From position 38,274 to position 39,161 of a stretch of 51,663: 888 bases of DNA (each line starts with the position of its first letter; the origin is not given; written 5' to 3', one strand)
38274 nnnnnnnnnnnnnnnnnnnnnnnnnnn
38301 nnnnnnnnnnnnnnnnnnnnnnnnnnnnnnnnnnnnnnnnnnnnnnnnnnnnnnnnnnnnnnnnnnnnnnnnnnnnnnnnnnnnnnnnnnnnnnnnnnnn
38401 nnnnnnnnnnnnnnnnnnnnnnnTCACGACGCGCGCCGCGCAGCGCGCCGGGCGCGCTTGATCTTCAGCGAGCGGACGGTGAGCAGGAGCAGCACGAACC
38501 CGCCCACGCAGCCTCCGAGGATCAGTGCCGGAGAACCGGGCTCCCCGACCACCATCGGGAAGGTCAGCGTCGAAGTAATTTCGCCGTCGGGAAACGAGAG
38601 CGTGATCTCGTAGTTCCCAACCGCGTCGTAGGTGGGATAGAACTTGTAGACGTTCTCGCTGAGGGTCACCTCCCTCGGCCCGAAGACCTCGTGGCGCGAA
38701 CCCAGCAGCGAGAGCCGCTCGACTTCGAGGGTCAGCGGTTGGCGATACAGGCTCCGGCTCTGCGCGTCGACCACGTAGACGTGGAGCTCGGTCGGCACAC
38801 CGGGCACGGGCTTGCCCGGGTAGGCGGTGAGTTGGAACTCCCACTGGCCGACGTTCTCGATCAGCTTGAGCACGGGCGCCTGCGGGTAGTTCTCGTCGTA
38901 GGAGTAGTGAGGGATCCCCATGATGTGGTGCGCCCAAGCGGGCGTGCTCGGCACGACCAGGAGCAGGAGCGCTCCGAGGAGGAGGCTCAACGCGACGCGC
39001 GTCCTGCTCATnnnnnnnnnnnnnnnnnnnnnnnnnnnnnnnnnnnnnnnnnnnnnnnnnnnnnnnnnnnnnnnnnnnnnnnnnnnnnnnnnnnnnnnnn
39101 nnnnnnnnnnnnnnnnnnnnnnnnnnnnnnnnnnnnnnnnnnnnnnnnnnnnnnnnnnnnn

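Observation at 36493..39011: Putative copper-handling pair inside the nap operon: an exported protein maturing to N-terminal His-His, plus a YHS-domain membrane polyferredoxin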

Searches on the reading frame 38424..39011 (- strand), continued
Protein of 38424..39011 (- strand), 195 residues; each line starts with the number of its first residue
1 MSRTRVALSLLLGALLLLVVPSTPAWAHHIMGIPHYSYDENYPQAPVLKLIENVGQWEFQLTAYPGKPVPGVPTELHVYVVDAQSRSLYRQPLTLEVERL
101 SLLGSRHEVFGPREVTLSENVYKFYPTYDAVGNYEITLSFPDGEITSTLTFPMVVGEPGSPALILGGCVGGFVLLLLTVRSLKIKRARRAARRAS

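Call 33: find_related_loci(query=A1, collection=genome_contigs, flank=10000)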
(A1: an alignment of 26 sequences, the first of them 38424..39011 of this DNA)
Query A1 (195 aa) in genome_contigs; peptide patterns used: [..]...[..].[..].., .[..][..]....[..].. (x = any residue, [..] = any of these).
77 stretches matched a pattern; 65 encode a relative of the query (tblastn E <= 1e-3); 65 distinct loci.
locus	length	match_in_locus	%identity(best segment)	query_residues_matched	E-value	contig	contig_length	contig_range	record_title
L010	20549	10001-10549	56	6-191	2e-64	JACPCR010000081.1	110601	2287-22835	MAG: Planctomycetota bacterium isolate NC_groundwater_288_Ag_S-0.65um_63_14 S6_GD2017_2_S65_scaffold_187, whole genome s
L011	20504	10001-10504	58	28-195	1e-62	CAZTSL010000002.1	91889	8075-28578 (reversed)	MAG TPA_asm: uncultured bacterium isolate SRP162660_co2_42 genome assembly, contig: NODE_16_length_91889_cov_21.014809,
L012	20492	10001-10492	62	24-186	4e-58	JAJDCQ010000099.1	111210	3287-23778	MAG: Planctomycetota bacterium isolate OFTM393 OFTM393_98, whole genome shotgun sequence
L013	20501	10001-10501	53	26-192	7e-58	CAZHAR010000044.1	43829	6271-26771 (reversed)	MAG TPA_asm: uncultured Planctomycetota bacterium isolate binchicken_co248_743 genome assembly, contig: NODE_631_length_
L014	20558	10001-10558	51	2-188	4e-57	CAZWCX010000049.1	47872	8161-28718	MAG TPA_asm: uncultured Planctomycetia bacterium isolate SRP323723_co1_148 genome assembly, contig: NODE_599_length_4787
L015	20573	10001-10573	48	5-195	2e-55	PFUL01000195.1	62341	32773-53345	MAG: Elusimicrobia bacterium CG_4_9_14_3_um_filter_62_55 CG_4_9_14_3_um_filter_150_scaffold_611_c, whole genome shotgun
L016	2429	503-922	56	22-161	8e-53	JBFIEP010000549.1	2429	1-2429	MAG: Elusimicrobiota bacterium isolate Mix_sand11.2021.09.D.84 k141_810537_length_2429_cov_6.0000, whole genome shotgun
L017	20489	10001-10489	49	27-189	5e-50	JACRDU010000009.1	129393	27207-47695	MAG: Elusimicrobia bacterium isolate NC_groundwater_1680_Pr3_B-0.1um_70_15 SR-2_scaffold_141_155004, whole genome shotgu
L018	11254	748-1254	51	24-192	6e-50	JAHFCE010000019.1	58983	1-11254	MAG: Elusimicrobia bacterium isolate nzgw214 NODE_117_length_58984_cov_3.925216, whole genome shotgun sequence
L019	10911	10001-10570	46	1-195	1e-47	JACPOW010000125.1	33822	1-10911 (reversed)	MAG: Elusimicrobia bacterium isolate NC_groundwater_611_Pr5_B-0.1um_68_12 alan_book_18_scaffold_315100, whole genome sho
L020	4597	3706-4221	47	27-194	3e-46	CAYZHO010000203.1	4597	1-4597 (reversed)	MAG TPA_asm: uncultured Myxococcales bacterium isolate SRP162660_co2_189 genome assembly, contig: NODE_17087_length_4597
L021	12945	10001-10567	42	3-191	2e-45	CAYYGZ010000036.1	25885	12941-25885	MAG TPA_asm: uncultured bacterium isolate SRP308112_co1_409 genome assembly, contig: NODE_2644_length_25885_cov_5.491289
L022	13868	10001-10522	45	11-185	6e-45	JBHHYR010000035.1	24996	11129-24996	MAG: Candidatus Binatia bacterium isolate Maj_2_bin.38 NODE_874_length_24996_cov_7.488232, whole genome shotgun sequence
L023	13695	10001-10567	40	7-195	4e-44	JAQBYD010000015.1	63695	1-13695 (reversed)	MAG: Verrucomicrobia bacterium isolate casp150-mb.303 NODE_1116_length_63695_cov_0.436254, whole genome shotgun sequence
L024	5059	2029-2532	49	28-195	1e-43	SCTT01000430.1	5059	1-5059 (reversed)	MAG: bacterium isolate FW305_bin.15 FW305_bin.15-32236-1, whole genome shotgun sequence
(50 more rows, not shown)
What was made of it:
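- All 65 species-level carriers found are uncultured MAGs (call 33).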

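Call 52: find_homologous_proteins(query=P0203, max_evalue=0.001)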
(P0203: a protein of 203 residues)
Query P0203 (203 aa): 1718 proteins with E <= 0.001 among 1800 candidates; the best 120 are listed.
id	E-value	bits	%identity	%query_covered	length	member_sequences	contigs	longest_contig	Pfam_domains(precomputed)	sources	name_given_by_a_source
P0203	1.8e-130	450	100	100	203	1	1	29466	-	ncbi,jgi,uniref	ncbi:FIG00921845: hypothetical protein [hydrothermal vent metagenome]|uniref:YtkA-like domain-contai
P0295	1.3e-128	444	98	100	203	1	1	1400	-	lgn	-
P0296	1.7e-128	444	99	100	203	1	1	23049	-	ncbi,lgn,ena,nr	ncbi:MAG TPA: hypothetical protein ENJ08_01060 [Gammaproteobacteria bacterium]|nr:hypothetical prote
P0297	8.4e-128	442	98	100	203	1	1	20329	-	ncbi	-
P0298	2.3e-114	398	88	100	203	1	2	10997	-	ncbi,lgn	-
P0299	5.1e-106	371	82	100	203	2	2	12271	-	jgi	-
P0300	9.2e-98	344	77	100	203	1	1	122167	-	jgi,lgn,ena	-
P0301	1.3e-97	343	82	91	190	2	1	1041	-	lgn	-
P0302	5.6e-97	341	87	85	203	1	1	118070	-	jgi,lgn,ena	-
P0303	1.1e-96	340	86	84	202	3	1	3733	-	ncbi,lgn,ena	-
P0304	1.8e-96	339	79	93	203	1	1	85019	-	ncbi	-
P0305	1.9e-96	339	87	85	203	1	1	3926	-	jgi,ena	-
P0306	2.6e-96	339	82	92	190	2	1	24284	-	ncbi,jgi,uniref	ncbi:FIG00921845: hypothetical protein [hydrothermal vent metagenome]|uniref:Uncharacterized protein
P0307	1.4e-95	337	74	99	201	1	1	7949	-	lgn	-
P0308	1.8e-95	336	81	90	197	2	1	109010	-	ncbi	-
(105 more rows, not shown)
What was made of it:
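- On FixH (PF05751) / YtkA-like (PF13115): UniRef labels a few members YtkA-like (call 52).
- Some relatives of A are labelled YtkA-like by UniRef (call 52).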

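Call 62: find_related_loci(query=P0203, collection=metagenome_contigs, flank=9000)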
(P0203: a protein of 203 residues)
Query P0203 (203 aa) in metagenome_contigs; peptide patterns used: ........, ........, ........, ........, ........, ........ (x = any residue, [..] = any of these).
422 stretches matched a pattern; 140 encode a relative of the query (tblastn E <= 1e-3); the best 80 are kept; 80 distinct loci.
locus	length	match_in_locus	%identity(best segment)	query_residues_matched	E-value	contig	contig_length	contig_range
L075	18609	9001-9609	100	1-203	2e-136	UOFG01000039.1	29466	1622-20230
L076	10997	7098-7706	88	1-203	6e-120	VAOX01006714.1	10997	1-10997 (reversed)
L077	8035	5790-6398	82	1-203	1e-107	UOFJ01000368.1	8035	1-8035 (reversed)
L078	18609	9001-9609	77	1-203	2e-103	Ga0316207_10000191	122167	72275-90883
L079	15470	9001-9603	77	1-201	1e-102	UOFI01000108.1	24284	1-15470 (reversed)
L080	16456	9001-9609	75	1-203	2e-102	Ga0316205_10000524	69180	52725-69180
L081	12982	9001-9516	87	30-201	2e-101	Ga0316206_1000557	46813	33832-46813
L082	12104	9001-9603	74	1-201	7e-100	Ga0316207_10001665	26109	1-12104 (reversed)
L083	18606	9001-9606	75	1-202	1e-101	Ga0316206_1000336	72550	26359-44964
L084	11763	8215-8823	73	1-201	8e-99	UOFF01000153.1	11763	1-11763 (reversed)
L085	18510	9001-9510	85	32-201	7e-99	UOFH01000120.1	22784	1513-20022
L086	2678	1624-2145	82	30-203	3e-101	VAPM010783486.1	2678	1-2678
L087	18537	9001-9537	79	19-199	2e-97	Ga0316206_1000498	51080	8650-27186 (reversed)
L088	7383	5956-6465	84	32-201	8e-97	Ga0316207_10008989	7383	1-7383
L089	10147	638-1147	83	32-201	2e-96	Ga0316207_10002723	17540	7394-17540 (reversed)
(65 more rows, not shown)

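Call 68: search_protein_families(library=pfam, alignment_id=A1, max_evalue=1)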
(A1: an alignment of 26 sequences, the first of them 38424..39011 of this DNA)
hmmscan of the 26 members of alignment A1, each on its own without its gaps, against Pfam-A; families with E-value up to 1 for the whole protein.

A. member 1, window:38424-39011:- (195 aa): 0 families

B. families by the number of members that match (of 26 scanned): 10 families
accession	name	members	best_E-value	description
PF13567.11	DUF4131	1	0.036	Domain of unknown function (DUF4131)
PF20570.3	DUF6779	1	0.038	Domain of unknown function (DUF6779)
PF19332.4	RNF180_C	1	0.075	E3 ubiquitin-protein ligase RNF180 C-terminus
PF13115.11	YtkA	1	0.15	YtkA-like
PF15756.10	DUF4690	1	0.16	Small Novel Rich in Cartilage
PF00801.26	PKD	1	0.18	PKD domain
PF07178.16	TraL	1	0.18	TraL protein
PF18981.6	InlK_D3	1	0.19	Internalin K domain (D3/D4)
PF06679.17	DUF1180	1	0.63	Membrane protein FAM174-like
PF12669.12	FeoB_associated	1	0.93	FeoB-associated Cys-rich membrane protein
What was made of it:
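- On FixH (PF05751) / YtkA-like (PF13115): Across 26 A-family members, FixH matched 0 and YtkA matched 1 at E=0.15 (call 68).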

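Call 71: search_solved_structures(query=A1, max_evalue=10)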
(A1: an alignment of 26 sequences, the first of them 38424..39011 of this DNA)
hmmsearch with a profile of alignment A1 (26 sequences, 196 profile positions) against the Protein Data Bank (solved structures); distinct sequences matched with E-value up to 10: 8.
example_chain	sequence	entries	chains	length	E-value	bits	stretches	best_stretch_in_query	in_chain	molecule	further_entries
1z3d_A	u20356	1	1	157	0.43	13.2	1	95-128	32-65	Ubiquitin-conjugating enzyme E2 1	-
1q34_A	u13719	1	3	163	0.45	13.2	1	95-128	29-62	Ubiquitin-conjugating enzyme E2-21.5 kDa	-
1iij_A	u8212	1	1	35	1.2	11.8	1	156-185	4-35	ERBB-2 RECEPTOR PROTEIN-TYROSINE KINASE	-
8iej_R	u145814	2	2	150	1.6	11.4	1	96-128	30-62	Ubiquitin-conjugating enzyme E2 A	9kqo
8btl_C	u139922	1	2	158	1.6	11.4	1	96-128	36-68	Ubiquitin conjugating enzyme E2 A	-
6cyo_A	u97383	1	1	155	1.7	11.3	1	96-128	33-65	Ubiquitin-conjugating enzyme E2 A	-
6cyr_A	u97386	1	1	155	1.7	11.3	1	96-128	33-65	Ubiquitin-conjugating enzyme E2 A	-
1jas_A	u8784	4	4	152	1.8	11.2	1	96-128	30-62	UBIQUITIN-CONJUGATING ENZYME E2-17 KDA | UBIQUITIN-CONJUGATING ENZYME E2 B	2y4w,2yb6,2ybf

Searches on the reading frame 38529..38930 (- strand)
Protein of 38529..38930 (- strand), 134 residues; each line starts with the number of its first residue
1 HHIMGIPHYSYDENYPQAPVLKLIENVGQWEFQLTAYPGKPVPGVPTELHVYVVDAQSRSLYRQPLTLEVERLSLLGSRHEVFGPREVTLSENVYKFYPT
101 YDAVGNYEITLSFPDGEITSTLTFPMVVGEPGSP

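Call 43: search_protein_families(library=pfam, proteins=[window:38529-38930:-], max_evalue=5)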
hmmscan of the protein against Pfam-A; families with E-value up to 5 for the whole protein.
seq(134 aa): 1 family
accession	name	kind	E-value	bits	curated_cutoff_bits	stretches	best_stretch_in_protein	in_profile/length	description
PF23722.1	Beta-sand_DEX1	-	0.2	12.7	27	1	49-127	21-83/99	DEX1 beta-sandwich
